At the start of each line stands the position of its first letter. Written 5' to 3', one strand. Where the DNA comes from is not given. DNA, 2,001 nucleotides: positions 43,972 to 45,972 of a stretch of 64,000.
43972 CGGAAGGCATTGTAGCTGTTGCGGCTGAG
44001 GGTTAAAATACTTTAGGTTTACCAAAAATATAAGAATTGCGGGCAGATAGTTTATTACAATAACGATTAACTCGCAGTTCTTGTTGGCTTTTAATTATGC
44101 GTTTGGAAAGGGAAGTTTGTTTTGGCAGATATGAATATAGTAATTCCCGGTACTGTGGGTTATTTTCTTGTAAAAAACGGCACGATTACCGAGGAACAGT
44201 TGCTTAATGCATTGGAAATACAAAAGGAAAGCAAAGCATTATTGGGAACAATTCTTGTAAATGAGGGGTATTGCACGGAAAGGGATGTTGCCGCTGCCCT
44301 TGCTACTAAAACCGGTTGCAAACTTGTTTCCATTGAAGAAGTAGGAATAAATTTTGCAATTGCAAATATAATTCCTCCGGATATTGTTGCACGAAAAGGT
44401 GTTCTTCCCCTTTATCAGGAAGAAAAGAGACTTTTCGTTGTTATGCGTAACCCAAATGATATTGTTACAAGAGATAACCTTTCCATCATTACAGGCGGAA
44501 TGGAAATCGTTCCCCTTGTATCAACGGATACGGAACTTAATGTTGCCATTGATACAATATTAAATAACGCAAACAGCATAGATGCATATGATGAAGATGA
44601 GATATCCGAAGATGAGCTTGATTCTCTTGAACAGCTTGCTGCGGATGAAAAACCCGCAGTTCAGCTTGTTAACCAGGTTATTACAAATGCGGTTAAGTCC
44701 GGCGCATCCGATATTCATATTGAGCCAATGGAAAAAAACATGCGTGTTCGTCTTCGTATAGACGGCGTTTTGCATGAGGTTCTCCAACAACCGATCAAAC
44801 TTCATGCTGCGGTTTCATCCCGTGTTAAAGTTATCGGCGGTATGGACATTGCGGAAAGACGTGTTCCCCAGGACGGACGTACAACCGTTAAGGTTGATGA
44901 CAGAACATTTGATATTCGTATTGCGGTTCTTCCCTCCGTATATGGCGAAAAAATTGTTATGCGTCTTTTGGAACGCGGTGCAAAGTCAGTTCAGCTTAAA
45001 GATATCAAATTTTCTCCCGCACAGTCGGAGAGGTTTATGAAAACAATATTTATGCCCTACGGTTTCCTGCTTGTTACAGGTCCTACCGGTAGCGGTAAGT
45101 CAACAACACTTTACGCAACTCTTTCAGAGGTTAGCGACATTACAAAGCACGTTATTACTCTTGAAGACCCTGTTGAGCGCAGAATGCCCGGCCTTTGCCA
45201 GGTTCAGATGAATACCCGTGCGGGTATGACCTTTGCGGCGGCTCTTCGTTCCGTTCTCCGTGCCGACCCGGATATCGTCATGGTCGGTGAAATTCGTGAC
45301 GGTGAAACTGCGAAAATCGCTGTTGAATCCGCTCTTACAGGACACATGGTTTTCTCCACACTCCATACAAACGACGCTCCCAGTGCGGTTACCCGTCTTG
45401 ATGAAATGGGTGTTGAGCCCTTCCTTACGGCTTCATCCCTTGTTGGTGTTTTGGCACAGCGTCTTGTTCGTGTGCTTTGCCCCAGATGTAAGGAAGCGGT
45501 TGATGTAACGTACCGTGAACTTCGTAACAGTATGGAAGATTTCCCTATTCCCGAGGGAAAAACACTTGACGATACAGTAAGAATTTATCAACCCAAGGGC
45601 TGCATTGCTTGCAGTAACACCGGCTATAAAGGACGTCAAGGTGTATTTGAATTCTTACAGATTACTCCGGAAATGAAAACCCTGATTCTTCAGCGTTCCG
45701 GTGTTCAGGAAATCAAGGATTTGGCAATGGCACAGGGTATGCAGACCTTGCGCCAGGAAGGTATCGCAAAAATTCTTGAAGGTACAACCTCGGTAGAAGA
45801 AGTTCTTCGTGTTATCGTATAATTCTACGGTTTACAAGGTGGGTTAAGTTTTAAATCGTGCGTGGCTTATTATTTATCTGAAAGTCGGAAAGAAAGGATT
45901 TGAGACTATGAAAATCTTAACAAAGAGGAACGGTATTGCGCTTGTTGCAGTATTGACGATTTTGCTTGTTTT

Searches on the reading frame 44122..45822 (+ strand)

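Call 52: search_protein_families(library=pfam, proteins=[window:44122-45822:+], max_evalue=0.0001)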
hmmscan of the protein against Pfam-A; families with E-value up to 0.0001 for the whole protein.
window:44122-45822:+ (566 aa): 2 families
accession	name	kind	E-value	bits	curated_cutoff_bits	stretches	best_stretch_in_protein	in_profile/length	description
PF00437.27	T2SSE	-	4.1e-134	447.3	24.9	1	174-563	3-370/370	Type II/IV secretion system protein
PF05157.20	MshEN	-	3.7e-10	40.1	23.1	1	65-145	2-82/90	MshEN domain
